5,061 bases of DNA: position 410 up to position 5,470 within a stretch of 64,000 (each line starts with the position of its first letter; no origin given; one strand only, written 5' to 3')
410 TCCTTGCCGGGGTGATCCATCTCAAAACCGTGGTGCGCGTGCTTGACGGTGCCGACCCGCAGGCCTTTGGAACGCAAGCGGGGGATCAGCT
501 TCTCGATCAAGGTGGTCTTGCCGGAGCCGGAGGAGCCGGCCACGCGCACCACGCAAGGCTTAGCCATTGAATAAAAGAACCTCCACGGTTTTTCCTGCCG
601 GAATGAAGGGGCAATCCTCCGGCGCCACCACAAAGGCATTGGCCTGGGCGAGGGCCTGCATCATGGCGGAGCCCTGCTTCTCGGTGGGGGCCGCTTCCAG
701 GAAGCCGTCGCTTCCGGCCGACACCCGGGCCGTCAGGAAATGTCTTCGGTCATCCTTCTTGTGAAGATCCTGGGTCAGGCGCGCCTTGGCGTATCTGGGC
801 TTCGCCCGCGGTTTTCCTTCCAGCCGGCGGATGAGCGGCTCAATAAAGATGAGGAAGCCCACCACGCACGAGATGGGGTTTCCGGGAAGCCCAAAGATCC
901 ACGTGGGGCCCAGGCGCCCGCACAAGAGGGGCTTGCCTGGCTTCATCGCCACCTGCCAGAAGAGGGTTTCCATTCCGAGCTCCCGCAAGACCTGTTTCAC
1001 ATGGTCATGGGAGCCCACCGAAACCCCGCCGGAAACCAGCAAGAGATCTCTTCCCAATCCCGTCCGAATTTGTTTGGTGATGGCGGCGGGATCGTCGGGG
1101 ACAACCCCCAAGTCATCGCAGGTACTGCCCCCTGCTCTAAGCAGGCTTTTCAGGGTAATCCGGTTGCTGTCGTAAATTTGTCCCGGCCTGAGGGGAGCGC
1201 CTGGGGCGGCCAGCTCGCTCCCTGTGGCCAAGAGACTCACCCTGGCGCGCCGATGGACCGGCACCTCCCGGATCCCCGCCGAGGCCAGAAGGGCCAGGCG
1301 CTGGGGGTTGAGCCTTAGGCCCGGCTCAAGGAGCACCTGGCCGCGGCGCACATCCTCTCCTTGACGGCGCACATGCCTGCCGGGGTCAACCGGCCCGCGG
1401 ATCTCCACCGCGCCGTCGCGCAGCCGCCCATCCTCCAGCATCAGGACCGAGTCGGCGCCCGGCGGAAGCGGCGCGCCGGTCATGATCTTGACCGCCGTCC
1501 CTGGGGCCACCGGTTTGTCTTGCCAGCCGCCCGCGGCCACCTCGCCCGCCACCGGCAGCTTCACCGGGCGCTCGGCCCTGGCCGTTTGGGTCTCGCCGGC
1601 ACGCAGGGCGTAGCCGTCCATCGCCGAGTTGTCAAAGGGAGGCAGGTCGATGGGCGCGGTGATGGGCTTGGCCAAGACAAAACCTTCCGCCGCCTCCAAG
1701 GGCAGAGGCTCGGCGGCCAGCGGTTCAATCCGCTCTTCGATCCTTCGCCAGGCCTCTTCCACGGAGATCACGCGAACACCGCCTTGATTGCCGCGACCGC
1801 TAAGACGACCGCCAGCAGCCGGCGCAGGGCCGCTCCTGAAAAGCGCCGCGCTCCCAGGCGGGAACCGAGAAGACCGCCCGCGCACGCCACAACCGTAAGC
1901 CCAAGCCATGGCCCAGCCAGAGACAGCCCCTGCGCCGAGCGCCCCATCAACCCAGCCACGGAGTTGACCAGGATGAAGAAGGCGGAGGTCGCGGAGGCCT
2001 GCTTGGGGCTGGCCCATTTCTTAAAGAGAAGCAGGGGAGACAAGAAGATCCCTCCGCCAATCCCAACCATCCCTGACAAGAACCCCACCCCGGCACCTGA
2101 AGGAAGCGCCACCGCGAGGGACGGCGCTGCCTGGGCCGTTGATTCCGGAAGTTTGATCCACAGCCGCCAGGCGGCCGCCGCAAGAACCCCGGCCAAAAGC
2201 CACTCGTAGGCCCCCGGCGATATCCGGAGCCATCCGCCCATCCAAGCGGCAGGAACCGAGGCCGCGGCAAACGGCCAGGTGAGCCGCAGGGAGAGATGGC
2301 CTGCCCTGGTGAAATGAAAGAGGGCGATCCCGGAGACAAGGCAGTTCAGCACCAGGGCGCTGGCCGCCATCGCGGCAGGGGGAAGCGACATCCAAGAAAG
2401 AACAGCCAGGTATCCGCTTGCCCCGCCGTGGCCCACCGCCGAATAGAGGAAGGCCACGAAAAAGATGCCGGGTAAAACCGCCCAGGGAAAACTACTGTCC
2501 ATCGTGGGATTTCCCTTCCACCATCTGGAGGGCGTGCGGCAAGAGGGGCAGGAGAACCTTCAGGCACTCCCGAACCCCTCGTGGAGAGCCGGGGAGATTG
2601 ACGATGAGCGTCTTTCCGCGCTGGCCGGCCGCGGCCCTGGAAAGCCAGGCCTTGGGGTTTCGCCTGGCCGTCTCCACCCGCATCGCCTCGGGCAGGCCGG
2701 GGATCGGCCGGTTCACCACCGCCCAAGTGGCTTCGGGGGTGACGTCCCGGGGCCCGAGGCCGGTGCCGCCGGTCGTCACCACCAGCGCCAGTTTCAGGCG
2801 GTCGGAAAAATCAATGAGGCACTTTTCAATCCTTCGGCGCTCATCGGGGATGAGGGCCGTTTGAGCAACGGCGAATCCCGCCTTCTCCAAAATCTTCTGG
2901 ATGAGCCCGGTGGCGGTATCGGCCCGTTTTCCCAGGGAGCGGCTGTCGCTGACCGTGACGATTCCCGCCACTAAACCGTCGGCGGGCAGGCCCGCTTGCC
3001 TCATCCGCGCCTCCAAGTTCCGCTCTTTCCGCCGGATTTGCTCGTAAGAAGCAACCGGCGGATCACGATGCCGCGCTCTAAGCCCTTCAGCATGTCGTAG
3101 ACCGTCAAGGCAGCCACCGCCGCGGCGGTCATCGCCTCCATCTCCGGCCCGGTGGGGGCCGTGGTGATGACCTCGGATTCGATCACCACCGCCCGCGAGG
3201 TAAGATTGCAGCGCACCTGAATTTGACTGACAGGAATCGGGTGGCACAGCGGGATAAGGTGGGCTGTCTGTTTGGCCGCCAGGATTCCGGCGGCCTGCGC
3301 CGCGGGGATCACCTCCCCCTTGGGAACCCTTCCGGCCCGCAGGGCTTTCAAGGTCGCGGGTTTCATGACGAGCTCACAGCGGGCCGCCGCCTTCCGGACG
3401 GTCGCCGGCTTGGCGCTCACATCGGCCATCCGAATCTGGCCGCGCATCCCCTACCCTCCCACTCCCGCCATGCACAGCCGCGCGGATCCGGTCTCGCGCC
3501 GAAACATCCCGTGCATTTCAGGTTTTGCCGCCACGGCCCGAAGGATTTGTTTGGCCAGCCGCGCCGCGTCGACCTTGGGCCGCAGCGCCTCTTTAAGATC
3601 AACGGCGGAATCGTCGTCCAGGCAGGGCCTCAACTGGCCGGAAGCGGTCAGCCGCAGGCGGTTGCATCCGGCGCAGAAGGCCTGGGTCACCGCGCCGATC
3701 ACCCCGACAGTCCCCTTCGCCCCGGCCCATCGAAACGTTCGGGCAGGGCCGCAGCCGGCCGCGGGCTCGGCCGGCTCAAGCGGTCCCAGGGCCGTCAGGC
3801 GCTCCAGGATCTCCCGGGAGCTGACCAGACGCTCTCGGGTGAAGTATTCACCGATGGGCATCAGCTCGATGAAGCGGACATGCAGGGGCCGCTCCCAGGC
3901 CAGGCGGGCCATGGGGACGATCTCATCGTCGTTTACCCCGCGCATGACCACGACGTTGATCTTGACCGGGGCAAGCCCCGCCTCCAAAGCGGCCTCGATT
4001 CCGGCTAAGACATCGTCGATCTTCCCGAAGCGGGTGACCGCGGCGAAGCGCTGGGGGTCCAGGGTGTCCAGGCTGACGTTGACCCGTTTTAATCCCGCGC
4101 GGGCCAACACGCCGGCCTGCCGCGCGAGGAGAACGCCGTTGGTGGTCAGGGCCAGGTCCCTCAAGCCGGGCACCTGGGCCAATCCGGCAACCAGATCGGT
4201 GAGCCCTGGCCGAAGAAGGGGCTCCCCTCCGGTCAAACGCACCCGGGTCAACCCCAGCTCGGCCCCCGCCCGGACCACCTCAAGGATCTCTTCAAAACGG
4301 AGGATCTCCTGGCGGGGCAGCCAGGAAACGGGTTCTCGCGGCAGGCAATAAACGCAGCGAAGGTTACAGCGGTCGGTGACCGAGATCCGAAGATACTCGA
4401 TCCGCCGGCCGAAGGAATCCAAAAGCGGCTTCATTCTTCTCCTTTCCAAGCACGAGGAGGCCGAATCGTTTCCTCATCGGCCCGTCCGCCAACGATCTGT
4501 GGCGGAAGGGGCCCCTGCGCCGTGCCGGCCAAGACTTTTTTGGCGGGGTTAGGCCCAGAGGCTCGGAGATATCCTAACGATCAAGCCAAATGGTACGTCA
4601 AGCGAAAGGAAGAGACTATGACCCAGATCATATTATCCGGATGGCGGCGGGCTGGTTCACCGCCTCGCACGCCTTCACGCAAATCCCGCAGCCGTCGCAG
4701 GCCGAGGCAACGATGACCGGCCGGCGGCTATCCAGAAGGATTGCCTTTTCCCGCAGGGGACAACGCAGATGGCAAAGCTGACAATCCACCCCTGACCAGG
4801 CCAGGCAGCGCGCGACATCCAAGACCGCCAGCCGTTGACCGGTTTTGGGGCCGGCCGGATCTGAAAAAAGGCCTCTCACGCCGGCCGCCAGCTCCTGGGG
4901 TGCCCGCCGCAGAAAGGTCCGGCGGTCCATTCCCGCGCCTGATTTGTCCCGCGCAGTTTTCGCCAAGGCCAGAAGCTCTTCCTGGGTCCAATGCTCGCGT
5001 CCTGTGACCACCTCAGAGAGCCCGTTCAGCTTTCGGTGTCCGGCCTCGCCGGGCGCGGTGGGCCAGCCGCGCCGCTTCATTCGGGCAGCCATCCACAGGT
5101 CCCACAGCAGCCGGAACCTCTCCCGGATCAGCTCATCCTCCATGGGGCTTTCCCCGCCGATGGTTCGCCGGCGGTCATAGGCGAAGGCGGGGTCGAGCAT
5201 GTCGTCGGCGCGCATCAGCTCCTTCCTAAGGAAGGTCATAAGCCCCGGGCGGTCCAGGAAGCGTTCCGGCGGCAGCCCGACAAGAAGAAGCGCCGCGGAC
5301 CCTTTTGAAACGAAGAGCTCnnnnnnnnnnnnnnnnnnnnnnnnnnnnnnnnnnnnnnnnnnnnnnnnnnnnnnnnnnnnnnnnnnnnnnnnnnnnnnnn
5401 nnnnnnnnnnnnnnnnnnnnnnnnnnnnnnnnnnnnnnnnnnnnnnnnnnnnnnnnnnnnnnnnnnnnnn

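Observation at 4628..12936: Complete Tat-exported NXR-like (type II DMSO reductase family) molybdoenzyme operon with unusual accessory gene set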

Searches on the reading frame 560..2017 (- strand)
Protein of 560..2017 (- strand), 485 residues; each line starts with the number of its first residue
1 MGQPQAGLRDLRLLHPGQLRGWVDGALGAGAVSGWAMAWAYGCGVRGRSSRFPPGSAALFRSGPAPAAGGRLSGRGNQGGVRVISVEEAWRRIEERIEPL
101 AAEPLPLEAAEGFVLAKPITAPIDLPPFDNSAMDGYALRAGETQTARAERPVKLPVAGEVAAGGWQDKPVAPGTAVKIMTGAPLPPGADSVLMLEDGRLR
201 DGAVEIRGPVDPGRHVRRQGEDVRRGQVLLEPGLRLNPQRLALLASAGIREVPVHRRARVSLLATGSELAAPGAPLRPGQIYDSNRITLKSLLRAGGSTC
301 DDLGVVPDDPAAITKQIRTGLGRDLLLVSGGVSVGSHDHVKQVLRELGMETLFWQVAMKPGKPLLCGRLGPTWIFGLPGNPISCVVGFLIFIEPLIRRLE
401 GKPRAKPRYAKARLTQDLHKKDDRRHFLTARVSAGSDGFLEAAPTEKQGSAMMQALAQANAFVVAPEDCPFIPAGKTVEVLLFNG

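Call 51: search_protein_families(library=pfam, proteins=[window:560-2017:-], max_evalue=0.00001)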
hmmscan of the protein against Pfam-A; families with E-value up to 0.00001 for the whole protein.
window:560-2017:- (485 aa): 3 families
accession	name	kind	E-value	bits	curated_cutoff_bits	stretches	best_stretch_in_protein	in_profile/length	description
PF03453.22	MoeA_N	-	9.8e-50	168.8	30.8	1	84-248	1-160/160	MoeA N-terminal region (domain I and II)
PF00994.29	MoCF_biosynth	-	3.8e-31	108.2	26.6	1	263-397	3-143/144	Probable molybdopterin binding domain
PF03454.20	MoeA_C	-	7.9e-17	61.7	22.1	1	411-483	1-72/72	MoeA C-terminal region (domain IV)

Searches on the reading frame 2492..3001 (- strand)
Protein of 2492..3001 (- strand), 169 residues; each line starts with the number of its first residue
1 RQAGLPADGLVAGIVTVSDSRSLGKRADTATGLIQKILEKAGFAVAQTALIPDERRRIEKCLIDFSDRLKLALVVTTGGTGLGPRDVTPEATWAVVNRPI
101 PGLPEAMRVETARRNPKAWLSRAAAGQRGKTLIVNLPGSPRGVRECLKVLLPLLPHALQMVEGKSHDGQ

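Call 84: search_protein_families(library=pfam, proteins=[window:2492-3001:-], max_evalue=0.001)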
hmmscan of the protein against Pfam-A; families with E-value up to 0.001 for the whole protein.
window:2492-3001:- (169 aa): 1 family
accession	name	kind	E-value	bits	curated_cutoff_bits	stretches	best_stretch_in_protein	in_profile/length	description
PF00994.29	MoCF_biosynth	-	2.9e-30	105.3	26.6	1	13-156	1-144/144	Probable molybdopterin binding domain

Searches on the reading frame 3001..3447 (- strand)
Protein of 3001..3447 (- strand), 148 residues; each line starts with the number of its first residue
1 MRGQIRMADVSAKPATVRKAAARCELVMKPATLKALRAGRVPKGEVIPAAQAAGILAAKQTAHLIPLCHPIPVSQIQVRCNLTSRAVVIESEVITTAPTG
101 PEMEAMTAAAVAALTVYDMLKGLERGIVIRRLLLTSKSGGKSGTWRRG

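Call 84: search_protein_families(library=pfam, proteins=[window:3001-3447:-], max_evalue=0.001)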
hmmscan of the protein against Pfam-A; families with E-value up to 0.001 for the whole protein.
window:3001-3447:- (148 aa): 1 family
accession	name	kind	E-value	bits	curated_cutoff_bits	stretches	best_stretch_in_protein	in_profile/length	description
PF01967.27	MoaC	-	3.6e-46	157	27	1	7-140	1-136/136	MoaC family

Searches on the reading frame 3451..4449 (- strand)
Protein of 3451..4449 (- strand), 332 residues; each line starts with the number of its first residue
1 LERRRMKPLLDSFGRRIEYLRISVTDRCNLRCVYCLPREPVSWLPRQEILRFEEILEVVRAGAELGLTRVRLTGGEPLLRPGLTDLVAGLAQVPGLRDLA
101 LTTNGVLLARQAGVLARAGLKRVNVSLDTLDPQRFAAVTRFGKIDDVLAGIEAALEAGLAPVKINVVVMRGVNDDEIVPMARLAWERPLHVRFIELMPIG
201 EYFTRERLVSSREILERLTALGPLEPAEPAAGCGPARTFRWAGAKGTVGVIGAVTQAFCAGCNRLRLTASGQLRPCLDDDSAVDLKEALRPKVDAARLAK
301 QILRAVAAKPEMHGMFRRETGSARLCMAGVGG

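Call 6: search_protein_families(library=pfam, proteins=[window:3451-4449:-], max_evalue=0.01)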
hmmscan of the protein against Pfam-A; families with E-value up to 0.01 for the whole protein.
window:3451-4449:- (332 aa): 2 families
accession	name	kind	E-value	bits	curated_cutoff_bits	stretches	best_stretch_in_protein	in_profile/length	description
PF04055.27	Radical_SAM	-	5.9e-35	121.3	29.5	1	22-183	1-165/166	Radical SAM superfamily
PF06463.18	Mob_synth_C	-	6e-32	110.7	37.4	1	190-314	2-127/128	Molybdenum Cofactor Synthesis C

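Call 7: search_protein_families(library=ncbifam, proteins=[window:3451-4449:-], max_evalue=0.01)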
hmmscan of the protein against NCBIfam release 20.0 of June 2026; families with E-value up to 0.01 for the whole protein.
window:3451-4449:- (332 aa): 58 families (the best 25 are shown)
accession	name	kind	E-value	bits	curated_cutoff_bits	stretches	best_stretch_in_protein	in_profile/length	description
TIGR02666.1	moaA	equivalog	3.7e-113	377.9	284.05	1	9-332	1-336/336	GTP 3',8-cyclase MoaA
TIGR02668.1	moaA_archaeal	equivalog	7e-74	248.5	325.25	1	9-309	1-298/303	GTP 3',8-cyclase MoaA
NF001199.0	PRK00164.2-1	equivalog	1.2e-69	234.9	231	1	9-308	3-300/308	GTP 3',8-cyclase MoaA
NF045646.2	rSAM_Se_TrsS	equivalog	4.7e-19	68.2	490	1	22-206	90-272/441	radical SAM (seleno)protein TrsS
NF045702.1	rSAM_GDGT_ether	equivalog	1.7e-18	66.5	450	1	21-199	89-268/486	tetraether lipid synthase Tes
TIGR04347.1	pseudo_SAM_Halo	equivalog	5.5e-18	65.4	525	1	23-163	43-180/390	TIGR04347 family pseudo-SAM/SPASM protein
TIGR02109.1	PQQ_syn_pqqE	equivalog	9.5e-18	64.2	381.35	1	21-196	10-179/358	pyrroloquinoline quinone biosynthesis protein PqqE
TIGR04251.1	SCM_rSAM_ScmF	equivalog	2.2e-17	63.5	400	1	22-184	8-169/353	SynChlorMet cassette radical SAM/SPASM protein ScmF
TIGR04055.1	rSAM_NirJ2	equivalog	6e-15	55.6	500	1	24-187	6-164/326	putative heme d1 biosynthesis radical SAM protein NirJ2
TIGR04317.1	W_rSAM_matur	equivalog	6.9e-15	55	380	1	17-202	3-190/349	tungsten cofactor oxidoreductase radical SAM maturase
TIGR04545.1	rSAM_ahbD_hemeb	equivalog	2.2e-14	53.7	500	1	23-185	5-163/339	heme b synthase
TIGR04466.1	rSAM_BlsE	equivalog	1.2e-13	51.2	400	1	18-168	3-147/327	cytosylglucuronate decarboxylase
TIGR04250.1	SCM_rSAM_ScmE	equivalog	2.5e-13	49.7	400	1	21-184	6-165/358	SynChlorMet cassette radical SAM/SPASM protein ScmE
TIGR04546.1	rSAM_ahbC_deAc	equivalog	5.3e-13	48.5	650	1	23-165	44-182/390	12,18-didecarboxysiroheme deacetylase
NF038283.1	viperin_w_prok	equivalog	6.1e-13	48.6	180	1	24-177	8-171/281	viperin family antiviral radical SAM protein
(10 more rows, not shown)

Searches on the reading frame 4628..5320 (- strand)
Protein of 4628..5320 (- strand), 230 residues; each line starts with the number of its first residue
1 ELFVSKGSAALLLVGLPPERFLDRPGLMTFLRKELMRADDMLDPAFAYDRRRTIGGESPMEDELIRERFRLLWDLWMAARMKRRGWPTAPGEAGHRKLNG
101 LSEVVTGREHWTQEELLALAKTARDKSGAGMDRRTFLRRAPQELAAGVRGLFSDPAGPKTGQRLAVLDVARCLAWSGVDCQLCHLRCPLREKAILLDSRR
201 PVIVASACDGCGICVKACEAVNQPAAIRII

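Call 84: search_protein_families(library=pfam, proteins=[window:4628-5320:-], max_evalue=0.001)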
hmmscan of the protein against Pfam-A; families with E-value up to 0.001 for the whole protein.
window:4628-5320:- (230 aa): 3 families
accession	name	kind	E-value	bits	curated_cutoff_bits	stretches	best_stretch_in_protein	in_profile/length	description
PF13237.11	Fer4_10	-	7.1e-05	23.1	25.5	1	178-218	10-52/53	4Fe-4S dicluster domain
PF12837.12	Fer4_6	-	0.00055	20.2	25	1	201-219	2-20/24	4Fe-4S binding domain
PF14697.11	Fer4_21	-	0.00062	20.3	35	1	178-218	9-51/59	4Fe-4S dicluster domain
